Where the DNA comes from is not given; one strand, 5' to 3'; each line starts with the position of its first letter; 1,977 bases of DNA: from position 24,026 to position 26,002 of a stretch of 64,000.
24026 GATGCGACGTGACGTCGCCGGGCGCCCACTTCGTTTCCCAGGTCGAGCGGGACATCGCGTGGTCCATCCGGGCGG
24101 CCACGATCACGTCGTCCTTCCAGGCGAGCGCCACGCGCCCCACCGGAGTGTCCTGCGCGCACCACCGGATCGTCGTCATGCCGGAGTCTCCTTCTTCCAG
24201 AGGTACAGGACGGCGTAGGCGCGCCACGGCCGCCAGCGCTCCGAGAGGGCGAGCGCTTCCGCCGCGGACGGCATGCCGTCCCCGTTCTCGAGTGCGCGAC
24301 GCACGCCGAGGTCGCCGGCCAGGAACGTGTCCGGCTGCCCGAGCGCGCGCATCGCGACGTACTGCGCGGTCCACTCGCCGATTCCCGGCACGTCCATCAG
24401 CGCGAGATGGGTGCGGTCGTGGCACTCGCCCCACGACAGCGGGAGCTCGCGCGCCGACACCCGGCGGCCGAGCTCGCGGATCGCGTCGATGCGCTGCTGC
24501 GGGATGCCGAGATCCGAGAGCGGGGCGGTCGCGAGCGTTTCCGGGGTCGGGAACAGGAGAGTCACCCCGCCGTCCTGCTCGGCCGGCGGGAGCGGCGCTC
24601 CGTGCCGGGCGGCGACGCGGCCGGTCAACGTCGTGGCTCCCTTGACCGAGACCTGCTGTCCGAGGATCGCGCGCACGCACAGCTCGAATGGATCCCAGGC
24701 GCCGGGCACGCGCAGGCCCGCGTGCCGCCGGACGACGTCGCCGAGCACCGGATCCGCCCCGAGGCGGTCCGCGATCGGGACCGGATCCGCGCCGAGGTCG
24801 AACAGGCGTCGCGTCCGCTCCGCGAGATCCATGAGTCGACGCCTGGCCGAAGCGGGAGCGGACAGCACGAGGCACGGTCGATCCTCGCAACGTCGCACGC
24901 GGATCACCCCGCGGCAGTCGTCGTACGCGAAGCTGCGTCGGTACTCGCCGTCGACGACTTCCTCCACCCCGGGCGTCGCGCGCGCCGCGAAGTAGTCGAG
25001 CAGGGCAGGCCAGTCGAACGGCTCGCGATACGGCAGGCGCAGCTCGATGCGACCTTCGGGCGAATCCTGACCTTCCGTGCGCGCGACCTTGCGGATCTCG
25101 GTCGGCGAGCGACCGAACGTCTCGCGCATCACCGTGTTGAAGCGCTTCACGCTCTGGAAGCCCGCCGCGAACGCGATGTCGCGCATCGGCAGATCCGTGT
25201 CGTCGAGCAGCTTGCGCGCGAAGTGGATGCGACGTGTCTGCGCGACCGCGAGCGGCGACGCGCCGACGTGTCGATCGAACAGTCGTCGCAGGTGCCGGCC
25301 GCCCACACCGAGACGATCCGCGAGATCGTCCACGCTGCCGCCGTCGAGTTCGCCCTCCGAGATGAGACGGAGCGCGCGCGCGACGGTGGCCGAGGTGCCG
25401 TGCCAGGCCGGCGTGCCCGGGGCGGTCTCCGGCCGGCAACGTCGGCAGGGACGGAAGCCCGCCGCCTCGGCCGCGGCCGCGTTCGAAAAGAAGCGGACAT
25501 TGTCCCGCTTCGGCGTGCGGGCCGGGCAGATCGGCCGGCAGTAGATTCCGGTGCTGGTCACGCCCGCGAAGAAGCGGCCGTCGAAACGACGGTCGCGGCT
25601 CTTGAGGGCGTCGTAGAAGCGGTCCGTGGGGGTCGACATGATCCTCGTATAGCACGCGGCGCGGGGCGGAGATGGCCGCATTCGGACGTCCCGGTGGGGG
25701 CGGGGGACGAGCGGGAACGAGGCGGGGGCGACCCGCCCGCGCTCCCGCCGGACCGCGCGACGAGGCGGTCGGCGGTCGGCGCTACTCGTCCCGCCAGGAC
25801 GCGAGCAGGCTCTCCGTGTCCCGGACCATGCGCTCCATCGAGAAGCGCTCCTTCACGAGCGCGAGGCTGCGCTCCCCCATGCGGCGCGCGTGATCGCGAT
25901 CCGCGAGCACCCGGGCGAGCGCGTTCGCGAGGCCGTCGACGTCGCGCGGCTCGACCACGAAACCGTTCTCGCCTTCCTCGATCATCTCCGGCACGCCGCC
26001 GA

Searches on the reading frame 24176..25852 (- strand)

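Call 79: search_protein_families(library=pfam, proteins=[window:24176-25852:-], max_evalue=0.0001)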
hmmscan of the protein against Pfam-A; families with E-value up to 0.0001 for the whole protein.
window:24176-25852:- (558 aa): 5 families
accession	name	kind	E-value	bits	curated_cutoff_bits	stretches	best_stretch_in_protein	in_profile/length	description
PF06029.17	AlkA_N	-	6e-36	123.7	26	1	271-387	2-118/118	AlkA N-terminal domain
PF02805.21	Ada_Zn_binding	-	1.3e-30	105.6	23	1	80-142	3-65/65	Metal binding domain of Ada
PF12833.13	HTH_18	-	3.9e-22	78.8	33.6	1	177-255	1-79/80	Helix-turn-helix domain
PF00165.29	HTH_AraC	-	6.8e-12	45.7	26.6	1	217-255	2-42/42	Bacterial regulatory helix-turn-helix proteins, AraC family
PF00730.31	HhH-GPD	-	1.4e-07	32.3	26.2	1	393-531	1-94/108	HhH-GPD superfamily base excision DNA repair protein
